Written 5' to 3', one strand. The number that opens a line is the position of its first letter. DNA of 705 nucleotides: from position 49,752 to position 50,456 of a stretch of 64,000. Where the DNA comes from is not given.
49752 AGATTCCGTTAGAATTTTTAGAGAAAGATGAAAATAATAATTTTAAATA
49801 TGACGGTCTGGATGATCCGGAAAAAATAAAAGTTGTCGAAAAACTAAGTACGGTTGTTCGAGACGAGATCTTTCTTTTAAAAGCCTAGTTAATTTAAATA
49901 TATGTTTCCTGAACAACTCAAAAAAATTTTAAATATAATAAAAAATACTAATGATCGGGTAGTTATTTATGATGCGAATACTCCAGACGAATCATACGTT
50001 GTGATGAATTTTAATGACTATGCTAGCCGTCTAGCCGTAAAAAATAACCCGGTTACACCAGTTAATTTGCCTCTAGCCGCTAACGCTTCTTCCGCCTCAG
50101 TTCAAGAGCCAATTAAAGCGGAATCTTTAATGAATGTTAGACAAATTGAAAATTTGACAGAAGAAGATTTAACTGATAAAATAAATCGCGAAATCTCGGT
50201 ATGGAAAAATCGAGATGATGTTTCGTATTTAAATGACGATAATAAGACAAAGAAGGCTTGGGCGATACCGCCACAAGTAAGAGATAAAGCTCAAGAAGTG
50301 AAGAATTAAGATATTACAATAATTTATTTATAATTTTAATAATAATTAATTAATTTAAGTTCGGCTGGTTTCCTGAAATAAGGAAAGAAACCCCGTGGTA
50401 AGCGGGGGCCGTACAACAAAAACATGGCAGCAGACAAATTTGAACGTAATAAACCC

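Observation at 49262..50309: Two unknown genes inserted inside the str operon between fusA and tuf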

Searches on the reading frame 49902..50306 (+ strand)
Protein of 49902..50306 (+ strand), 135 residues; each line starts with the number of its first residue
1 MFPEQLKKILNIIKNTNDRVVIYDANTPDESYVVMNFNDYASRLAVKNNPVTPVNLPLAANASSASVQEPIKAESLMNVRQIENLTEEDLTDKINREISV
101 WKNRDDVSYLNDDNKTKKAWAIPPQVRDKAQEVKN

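Call 3: search_protein_families(library=pfam, proteins=[window:49902-50306:+], max_evalue=10)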
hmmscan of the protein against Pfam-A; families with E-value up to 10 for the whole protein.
window:49902-50306:+ (135 aa): 0 families

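Call 4: search_protein_families(library=ncbifam, proteins=[window:49902-50306:+], max_evalue=10)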
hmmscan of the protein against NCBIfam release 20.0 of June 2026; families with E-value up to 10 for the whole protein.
window:49902-50306:+ (135 aa): 0 families

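Call 6: search_solved_structures(query=window:49902-50306:+, max_evalue=10)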
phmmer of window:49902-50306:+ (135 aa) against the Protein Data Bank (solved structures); distinct sequences matched with E-value up to 10: 2.
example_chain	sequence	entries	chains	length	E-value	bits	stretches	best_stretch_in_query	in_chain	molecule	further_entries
9h50_A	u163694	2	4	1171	0.0056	20.1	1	18-124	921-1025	Bcs3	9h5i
8a0c_A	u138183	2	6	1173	0.0056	20.1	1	18-124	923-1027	Bcs3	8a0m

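Call 8: find_homologous_proteins(query=window:49902-50306:+)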
Query window:49902-50306:+ (135 aa): 251 proteins with E <= 0.001 among 309 candidates; the best 120 are listed.
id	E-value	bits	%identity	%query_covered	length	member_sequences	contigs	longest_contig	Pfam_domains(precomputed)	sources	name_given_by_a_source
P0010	1.4e-79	282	100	100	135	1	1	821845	-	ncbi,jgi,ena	ncbi:MAG: hypothetical protein WC863_01665 [Patescibacteria group bacterium]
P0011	1.4e-76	272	96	100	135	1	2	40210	-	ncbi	-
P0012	4.1e-41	158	63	99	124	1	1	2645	-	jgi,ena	-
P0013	7.0e-40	154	59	99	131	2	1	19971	-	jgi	-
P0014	6.0e-39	151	58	99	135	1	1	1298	-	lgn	-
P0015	1.2e-38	150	56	100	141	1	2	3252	-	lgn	-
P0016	1.5e-38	150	56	99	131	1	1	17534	-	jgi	jgi:hypothetical protein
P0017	3.4e-38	148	55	99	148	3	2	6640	-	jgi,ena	-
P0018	4.2e-38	148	57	100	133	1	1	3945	-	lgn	-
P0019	5.2e-38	148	55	99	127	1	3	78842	-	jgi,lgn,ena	-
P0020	6.4e-38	148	57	99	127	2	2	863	-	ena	-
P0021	6.8e-38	147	55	99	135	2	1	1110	-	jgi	jgi:hypothetical protein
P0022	7.1e-38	147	54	99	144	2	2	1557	-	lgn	-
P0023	7.3e-38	147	57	99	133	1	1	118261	-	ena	-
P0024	2.8e-37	146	48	99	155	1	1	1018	-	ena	-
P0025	4.0e-37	145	57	100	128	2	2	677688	-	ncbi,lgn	-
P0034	1.4e-36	143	54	99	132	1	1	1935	PF02604.27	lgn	-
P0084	2.6e-33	133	56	99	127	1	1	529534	-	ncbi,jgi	ncbi:MAG: hypothetical protein WC249_02635 [Patescibacteria group bacterium]|jgi:hypothetical protei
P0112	6.5e-32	128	53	99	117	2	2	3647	-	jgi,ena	jgi:ribosomal protein L30E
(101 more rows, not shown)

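Call 11: find_related_loci(query=A2, collection=genome_contigs, flank=5000)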
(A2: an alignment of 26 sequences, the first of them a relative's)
Query A2 (135 aa) in genome_contigs; peptide patterns used: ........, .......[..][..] (x = any residue, [..] = any of these).
130 stretches matched a pattern; 63 encode a relative of the query (tblastn E <= 1e-3); 63 distinct loci.
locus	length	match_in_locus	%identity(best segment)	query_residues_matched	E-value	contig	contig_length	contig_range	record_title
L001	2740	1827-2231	96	1-135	1e-84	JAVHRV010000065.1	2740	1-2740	MAG: Patescibacteria group bacterium isolate WB02no5_39_7 NODE_34460_length_2740_cov_3.688268, whole genome shotgun sequ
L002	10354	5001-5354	54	1-134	2e-44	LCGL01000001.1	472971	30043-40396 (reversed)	MAG: Candidatus Falkowbacteria bacterium GW2011_GWF2_43_32 UV95_C0001, whole genome shotgun sequence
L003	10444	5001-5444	55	1-134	4e-44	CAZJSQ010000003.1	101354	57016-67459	MAG TPA_asm: uncultured Gammaproteobacteria bacterium isolate SRP178699_co1_232 genome assembly, contig: NODE_119_length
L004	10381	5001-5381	56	1-134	1e-43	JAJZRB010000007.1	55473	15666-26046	MAG: bacterium isolate SKS1.bin72 NODE_920_length_55473_cov_4.801720, whole genome shotgun sequence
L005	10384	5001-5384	57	1-135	2e-43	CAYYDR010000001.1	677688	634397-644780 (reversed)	MAG TPA_asm: uncultured Gammaproteobacteria bacterium isolate SRP302447_co2_591 genome assembly, contig: NODE_22_length_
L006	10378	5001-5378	56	1-133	3e-43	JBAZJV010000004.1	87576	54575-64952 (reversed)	MAG: Patescibacteria group bacterium isolate SO_2017_LW4_128 scaffold_813_c1_LW137-91_2017, whole genome shotgun sequenc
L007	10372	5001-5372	53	1-134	2e-42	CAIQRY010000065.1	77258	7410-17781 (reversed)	uncultured bacterium isolate AM-lipid-02-D9_bin-0787 genome assembly, contig: bin-0787:65/68, whole genome shotgun seque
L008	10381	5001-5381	53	1-134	1e-42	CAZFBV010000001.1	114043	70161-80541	MAG TPA_asm: uncultured Gammaproteobacteria bacterium isolate SRP170004_co1_568 genome assembly, contig: NODE_174_length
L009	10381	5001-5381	54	1-134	6e-42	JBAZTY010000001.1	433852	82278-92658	MAG: Patescibacteria group bacterium isolate SO_2017_GW1_214 NODE_147_length_433852_cov_2.564240_OW334_2017, whole genom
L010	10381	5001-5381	53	1-134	2e-41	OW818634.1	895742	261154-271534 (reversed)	metagenome genome assembly, chromosome: 1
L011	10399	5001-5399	55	1-134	4e-41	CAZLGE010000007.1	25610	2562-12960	MAG TPA_asm: uncultured Gammaproteobacteria bacterium isolate binchicken_co269_228 genome assembly, contig: NODE_1667_le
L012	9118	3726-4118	53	1-134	2e-41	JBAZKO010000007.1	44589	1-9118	MAG: Patescibacteria group bacterium isolate SO_2017_LW4_145 scaffold_2011_c1_LW137-91_2017, whole genome shotgun sequen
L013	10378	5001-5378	53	1-134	6e-41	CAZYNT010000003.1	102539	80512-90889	MAG TPA_asm: uncultured Gammaproteobacteria bacterium isolate SRP263991_co4_298 genome assembly, contig: NODE_113_length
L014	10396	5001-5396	55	1-134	4e-40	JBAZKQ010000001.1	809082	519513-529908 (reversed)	MAG: Patescibacteria group bacterium isolate SO_2017_LW4_148 scaffold_12_c1_LW137-91_2017, whole genome shotgun sequence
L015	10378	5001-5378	56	1-133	2e-39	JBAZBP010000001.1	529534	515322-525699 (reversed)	MAG: Patescibacteria group bacterium isolate SO_2017_GW1_115 NODE_100_length_529534_cov_2.059285_OW334_2017, whole genom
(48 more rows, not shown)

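Call 22: predict_structure(alignment_id=A2)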
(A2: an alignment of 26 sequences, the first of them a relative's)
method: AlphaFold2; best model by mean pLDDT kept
length: 135 residues; sequences in the alignment: 26
mean_pLDDT: 62.1   pTM: 0.21
mean pLDDT of the five models: 62.1, 61.6, 60.6, 60.6, 59.8
residues with pLDDT >= 90: 1; 70-90: 37; 50-70: 66; < 50: 31
segments of 3 or more residues with pLDDT < 50: 47-57, 59-75
pLDDT, mean of each block of 10 residues (from residue 1): 73 69 73 65 54 43 42 49 70 87 64 59 64 54
secondary structure, 60 per line:
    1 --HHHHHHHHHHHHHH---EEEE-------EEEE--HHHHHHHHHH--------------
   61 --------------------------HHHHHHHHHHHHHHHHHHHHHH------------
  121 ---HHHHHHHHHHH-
elements in order: H3-16 E20-23 E31-34 H37-46 H87-108 H124-134

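Call 26: fold_search(model_id=the predicted structure, library=pdb)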
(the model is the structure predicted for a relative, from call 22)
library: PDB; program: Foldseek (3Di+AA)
matches with E <= 10: 177; with E <= 0.001: 0
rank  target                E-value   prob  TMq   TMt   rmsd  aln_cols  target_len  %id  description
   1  5ndw_N4               9.3e-01  0.08  0.17  0.18  25.7       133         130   14  Crystal structure of aminoglycoside TC007 bound to the yeast 80S ribosome (released 2017-12-13)
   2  6bz1_C                1.1e+00  0.13  0.15  0.19  12.0        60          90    8  MEF2 Chimera D83V mutant/DNA complex (released 2018-02-07)
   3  3l9f_A                1.1e+00  0.13  0.18  0.15  14.7       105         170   13  The Crystal Structure of smu.1604c from Streptococcus mutans UA159 (released 2011-01-05)
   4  6bz1_A                1.4e+00  0.11  0.15  0.19  11.8        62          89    8  MEF2 Chimera D83V mutant/DNA complex (released 2018-02-07)
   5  6bz1_D                1.5e+00  0.11  0.15  0.20  12.0        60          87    8  MEF2 Chimera D83V mutant/DNA complex (released 2018-02-07)
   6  2jsc_MODEL_1_A        1.6e+00  0.11  0.13  0.16  12.3        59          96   14  NMR structure of the cadmium metal-sensor CMTR from Mycobacterium tuberculosis (released 2007-07-31)
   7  3d55_B                1.8e+00  0.28  0.21  0.30   5.0        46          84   15  Crystal structure of M. tuberculosis YefM antitoxin (released 2008-12-02)
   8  7dvv_B                2.0e+00  0.12  0.18  0.18  14.5       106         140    7  Heme sensor protein PefR from Streptococcus agalactiae bound to operator DNA (28-mer) (released 2021-09-29)
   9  4zbp_A                2.0e+00  0.08  0.13  0.08   9.8        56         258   20  Crystal structure of the AMPCPR-bound AtNUDT7 (released 2015-09-09)
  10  7dvs_B                2.1e+00  0.10  0.18  0.18  14.2       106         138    7  Crystal structure of Apo (heme-free) PefR (released 2021-09-29)
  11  5f28_A                2.1e+00  0.09  0.14  0.22  11.0        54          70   13  Crystal structure of FAT domain of Focal Adhesion Kinase (FAK) bound to the transcription factor MEF2C (released 2016-07-13)
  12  5f28_B                2.3e+00  0.08  0.14  0.21  11.0        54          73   13  Crystal structure of FAT domain of Focal Adhesion Kinase (FAK) bound to the transcription factor MEF2C (released 2016-07-13)
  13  3we2_A                2.3e+00  0.06  0.12  0.13  13.0        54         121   15  Structure of BLM RQC domain bound to a phosphate ion (released 2013-11-13)
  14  5fyw_X                2.4e+00  0.10  0.14  0.13   9.4        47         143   17  Transcription initiation complex structures elucidate DNA opening (OC) (released 2016-05-18)
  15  1lj9_A                2.4e+00  0.10  0.16  0.15  16.4       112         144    7  The crystal structure of the transcriptional regulator SlyA (released 2003-01-21)
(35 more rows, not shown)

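Call 27: search_protein_families(library=pfam, alignment_id=A2, max_evalue=10)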
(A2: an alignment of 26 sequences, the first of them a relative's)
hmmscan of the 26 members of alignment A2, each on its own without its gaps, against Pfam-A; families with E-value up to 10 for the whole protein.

A. member 1, P0010 (135 aa): 0 families

B. families by the number of members that match (of 26 scanned): 18 families
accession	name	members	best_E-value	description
PF02604.26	PhdYeFM_antitox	12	2.3e-05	Antitoxin Phd_YefM, type II toxin-antitoxin system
PF01094.35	ANF_receptor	2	0.02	Receptor family ligand binding region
PF15004.11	MYEOV2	2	0.044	Myeloma-overexpressed-like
PF04865.19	Baseplate_J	1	0.0009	Baseplate J-like protein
PF20164.4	GspA_SrpA_N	1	0.026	GspA/SrpA SigLec-like domain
PF13756.12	Stimulus_sens_1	1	0.041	Stimulus-sensing domain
PF10480.15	ICAP-1_inte_bdg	1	0.054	Beta-1 integrin binding protein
PF00972.25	Flavi_NS5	1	0.058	Flavivirus RNA-directed RNA polymerase, fingers and palm domains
PF15784.10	GPS2_interact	1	0.065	G-protein pathway suppressor 2-interacting domain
PF13407.12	Peripla_BP_4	1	0.094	Periplasmic binding protein domain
PF12695.13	Abhydrolase_5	1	0.12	Alpha/beta hydrolase family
PF04015.17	DUF362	1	0.12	Domain of unknown function (DUF362)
PF14258.12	DUF4350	1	0.14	Domain of unknown function (DUF4350)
PF07045.17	DUF1330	1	0.15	Domain of unknown function (DUF1330)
PF18290.7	Nudix_hydro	1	0.16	Nudix hydrolase domain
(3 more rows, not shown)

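Call 40: search_protein_families(library=padloc, proteins=[window:49902-50306:+], max_evalue=1)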
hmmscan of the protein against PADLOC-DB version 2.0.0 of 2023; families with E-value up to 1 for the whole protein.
window:49902-50306:+ (135 aa): 0 families

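Call 45: search_protein_representatives(alignment_id=A2)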
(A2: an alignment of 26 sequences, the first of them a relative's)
Query: 26 sequences, 127 profile positions. Proteins with E-value up to 0.001 (for the whole library): 825; up to 1e-10: 156; up to 1e-30: 13. The best 150 are listed.
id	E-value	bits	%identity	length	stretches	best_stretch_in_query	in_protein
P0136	5.4e-46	172.3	-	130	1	1-127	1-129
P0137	8.0e-45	168.6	-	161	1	1-126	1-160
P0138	1.6e-41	157.9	-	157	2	1-122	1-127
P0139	7.9e-39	149.2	-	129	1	1-126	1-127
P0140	3.3e-37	144.0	-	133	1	1-126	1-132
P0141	7.4e-36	139.6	-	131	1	1-127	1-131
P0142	1.2e-35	138.9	-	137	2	50-127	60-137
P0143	2.1e-35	138.1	-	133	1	1-126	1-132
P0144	1.7e-34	135.2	-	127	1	1-127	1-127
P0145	1.2e-33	132.4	-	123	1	1-127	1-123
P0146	2.0e-32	128.5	-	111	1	1-127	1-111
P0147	1.7e-31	125.5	-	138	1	1-127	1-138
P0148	3.1e-31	124.7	-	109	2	1-56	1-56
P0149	3.8e-29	117.9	-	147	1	1-126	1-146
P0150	3.8e-29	117.9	-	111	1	4-126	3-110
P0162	9.1e-18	81.1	-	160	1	3-126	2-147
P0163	1.5e-17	80.4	-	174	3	5-50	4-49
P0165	3.3e-17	79.3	-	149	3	4-48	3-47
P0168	6.0e-17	78.5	-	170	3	3-49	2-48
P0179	5.9e-15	72.0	-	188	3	4-47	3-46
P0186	1.5e-14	70.7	-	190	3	4-51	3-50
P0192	3.9e-14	69.4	-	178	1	4-126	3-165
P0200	7.9e-14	68.4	-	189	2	6-49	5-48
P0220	2.2e-13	67.0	-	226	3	3-45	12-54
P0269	1.4e-11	61.1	-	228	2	4-46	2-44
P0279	2.7e-11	60.2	-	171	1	7-110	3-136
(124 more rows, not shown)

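Call 48: find_related_loci(query=A5, collection=metagenome_contigs, flank=4000)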
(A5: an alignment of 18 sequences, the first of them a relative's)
Query A5 (170 aa) in metagenome_contigs; peptide patterns used: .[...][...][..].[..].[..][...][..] (x = any residue, [..] = any of these).
532 stretches matched a pattern; 268 encode a relative of the query (tblastn E <= 1e-3); the best 80 are kept; 80 distinct loci.
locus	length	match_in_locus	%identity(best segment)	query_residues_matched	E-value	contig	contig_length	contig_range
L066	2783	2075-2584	100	1-170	4e-113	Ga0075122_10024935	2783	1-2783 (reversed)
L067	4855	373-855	44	1-165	2e-34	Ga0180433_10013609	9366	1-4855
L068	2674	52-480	41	1-165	7e-33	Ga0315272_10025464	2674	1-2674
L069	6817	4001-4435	44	1-165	4e-32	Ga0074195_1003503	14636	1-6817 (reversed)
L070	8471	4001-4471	39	1-167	8e-30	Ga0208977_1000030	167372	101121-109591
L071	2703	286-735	41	1-165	3e-29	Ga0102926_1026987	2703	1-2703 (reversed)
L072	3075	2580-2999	40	1-167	2e-29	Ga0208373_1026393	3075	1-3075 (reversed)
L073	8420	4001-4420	39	1-167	5e-28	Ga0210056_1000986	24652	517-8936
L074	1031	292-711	39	1-167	7e-29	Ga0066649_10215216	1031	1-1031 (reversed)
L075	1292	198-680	40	1-167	6e-28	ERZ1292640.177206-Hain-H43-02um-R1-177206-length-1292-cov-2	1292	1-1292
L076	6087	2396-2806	38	1-167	6e-27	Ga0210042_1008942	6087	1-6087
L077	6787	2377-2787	38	1-167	7e-27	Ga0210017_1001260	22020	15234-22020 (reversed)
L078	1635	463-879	39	4-165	6e-27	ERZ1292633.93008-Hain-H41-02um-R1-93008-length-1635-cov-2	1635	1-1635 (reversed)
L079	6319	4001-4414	37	1-170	9e-27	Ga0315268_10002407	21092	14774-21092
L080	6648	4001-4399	38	1-167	5e-27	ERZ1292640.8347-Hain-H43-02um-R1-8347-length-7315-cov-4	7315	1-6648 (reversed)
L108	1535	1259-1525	52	1-90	2e-25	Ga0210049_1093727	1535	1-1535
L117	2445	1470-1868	38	1-167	9e-25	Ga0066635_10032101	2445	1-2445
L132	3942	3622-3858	52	1-79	7e-24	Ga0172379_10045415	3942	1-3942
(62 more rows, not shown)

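Call 62: list_cluster_members(proteins=[P0163, P0165, P0168, P0179, P0186, P0192, P0200, P0220, P0269, P0279])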
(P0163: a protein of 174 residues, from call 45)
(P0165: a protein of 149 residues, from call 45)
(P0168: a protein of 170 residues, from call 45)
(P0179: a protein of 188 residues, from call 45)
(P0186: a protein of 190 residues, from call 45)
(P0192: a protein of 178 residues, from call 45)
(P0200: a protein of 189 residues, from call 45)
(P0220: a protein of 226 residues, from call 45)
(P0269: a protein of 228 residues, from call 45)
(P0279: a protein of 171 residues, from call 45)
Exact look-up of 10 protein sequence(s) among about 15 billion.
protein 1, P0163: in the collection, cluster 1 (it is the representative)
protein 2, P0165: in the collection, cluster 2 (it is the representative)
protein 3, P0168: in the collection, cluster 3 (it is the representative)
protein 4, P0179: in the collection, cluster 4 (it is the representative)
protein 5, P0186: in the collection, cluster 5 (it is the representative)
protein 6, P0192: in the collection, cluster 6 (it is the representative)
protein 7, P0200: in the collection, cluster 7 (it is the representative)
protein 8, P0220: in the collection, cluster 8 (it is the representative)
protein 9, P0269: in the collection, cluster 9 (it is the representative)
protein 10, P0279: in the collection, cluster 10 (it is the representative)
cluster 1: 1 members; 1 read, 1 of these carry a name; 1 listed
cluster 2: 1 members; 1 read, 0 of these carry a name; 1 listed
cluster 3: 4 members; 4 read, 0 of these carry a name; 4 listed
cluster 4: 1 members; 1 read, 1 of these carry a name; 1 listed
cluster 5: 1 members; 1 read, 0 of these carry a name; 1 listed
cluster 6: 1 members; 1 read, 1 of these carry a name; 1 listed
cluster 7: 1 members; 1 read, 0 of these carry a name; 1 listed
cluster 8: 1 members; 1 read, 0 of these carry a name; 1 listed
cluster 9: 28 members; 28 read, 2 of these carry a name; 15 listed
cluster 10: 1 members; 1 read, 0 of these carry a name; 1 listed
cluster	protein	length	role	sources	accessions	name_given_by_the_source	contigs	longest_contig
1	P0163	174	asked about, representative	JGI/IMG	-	hypothetical protein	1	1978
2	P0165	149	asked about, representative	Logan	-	-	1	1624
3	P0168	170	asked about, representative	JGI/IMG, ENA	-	-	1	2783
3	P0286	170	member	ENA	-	-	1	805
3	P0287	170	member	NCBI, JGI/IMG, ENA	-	-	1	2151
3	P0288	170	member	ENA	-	-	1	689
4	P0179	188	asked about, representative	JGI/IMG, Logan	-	hypothetical protein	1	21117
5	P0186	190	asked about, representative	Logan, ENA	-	-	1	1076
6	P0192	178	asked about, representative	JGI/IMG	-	hypothetical protein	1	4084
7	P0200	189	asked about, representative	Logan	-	-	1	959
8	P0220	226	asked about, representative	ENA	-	-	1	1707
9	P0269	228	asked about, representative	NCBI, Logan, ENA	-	-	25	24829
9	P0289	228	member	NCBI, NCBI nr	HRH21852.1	MAG TPA: hypothetical protein PLJ58_01485 [bacterium] | hypothetical protein [bacterium]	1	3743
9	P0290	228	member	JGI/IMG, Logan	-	hypothetical protein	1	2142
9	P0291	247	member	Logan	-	-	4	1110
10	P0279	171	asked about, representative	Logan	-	-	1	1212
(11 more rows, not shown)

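Call 68: search_solved_structures(query=A5, max_evalue=10, show_alignments=2)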
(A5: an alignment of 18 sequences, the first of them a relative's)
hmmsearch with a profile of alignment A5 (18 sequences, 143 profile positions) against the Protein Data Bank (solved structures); distinct sequences matched with E-value up to 10: 6.
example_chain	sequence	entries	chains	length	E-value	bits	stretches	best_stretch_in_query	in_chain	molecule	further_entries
3w3v_A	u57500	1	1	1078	0.48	13.6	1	38-82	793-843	Importin subunit beta-3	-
3w3t_A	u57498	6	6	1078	0.48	13.6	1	38-82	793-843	Importin subunit beta-3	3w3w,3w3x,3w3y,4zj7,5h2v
3w3z_A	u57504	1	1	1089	0.49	13.6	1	38-82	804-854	Importin subunit beta-3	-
3w3u_A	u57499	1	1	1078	0.5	13.6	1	38-82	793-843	Importin subunit beta-3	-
7mcc_A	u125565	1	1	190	1.2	12.3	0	10-44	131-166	AI-designed TIM-barrel F2C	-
7smj_A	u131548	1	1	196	1.4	12.2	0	10-42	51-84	AI-designed TIM-barrel F2N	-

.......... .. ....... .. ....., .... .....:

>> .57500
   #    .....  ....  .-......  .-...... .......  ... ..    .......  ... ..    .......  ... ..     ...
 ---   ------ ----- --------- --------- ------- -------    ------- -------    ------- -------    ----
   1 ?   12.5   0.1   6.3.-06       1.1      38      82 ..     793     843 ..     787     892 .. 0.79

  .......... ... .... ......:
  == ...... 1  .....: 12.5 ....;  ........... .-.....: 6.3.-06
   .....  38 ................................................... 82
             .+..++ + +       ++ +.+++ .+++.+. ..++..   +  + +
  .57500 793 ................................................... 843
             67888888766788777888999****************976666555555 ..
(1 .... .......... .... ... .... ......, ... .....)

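Call 70: search_protein_families(library=pfam, alignment_id=A5, max_evalue=1)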
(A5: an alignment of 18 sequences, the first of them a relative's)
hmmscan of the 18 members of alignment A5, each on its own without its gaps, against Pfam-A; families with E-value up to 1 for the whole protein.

A. member 1, P0168 (170 aa): 1 family
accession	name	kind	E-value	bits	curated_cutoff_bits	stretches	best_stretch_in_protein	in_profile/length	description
PF02604.26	PhdYeFM_antitox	-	0.013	15.7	29.8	1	4-49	12-55/74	Antitoxin Phd_YefM, type II toxin-antitoxin system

B. families by the number of members that match (of 18 scanned): 11 families
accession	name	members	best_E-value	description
PF02604.26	PhdYeFM_antitox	11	0.001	Antitoxin Phd_YefM, type II toxin-antitoxin system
PF22156.1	Thiaminase_I-like_N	2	0.17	Thiaminase I-like, N-terminal domain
PF08561.15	Ribosomal_L37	1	0.039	Mitochondrial ribosomal protein L37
PF12095.13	CRR7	1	0.045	Protein CHLORORESPIRATORY REDUCTION 7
PF04936.17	DUF658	1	0.1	Protein of unknown function (DUF658)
PF07045.17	DUF1330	1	0.15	Domain of unknown function (DUF1330)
PF18326.6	RFX5_N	1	0.2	RFX5 N-terminal domain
PF05477.16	SURF2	1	0.21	Surfeit locus protein 2 (SURF2)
PF09403.15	FadA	1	0.58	Adhesion protein FadA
PF14851.11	FAM176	1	0.65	FAM176 family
PF18829.7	Importin_rep_6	1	0.8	Importin repeat 6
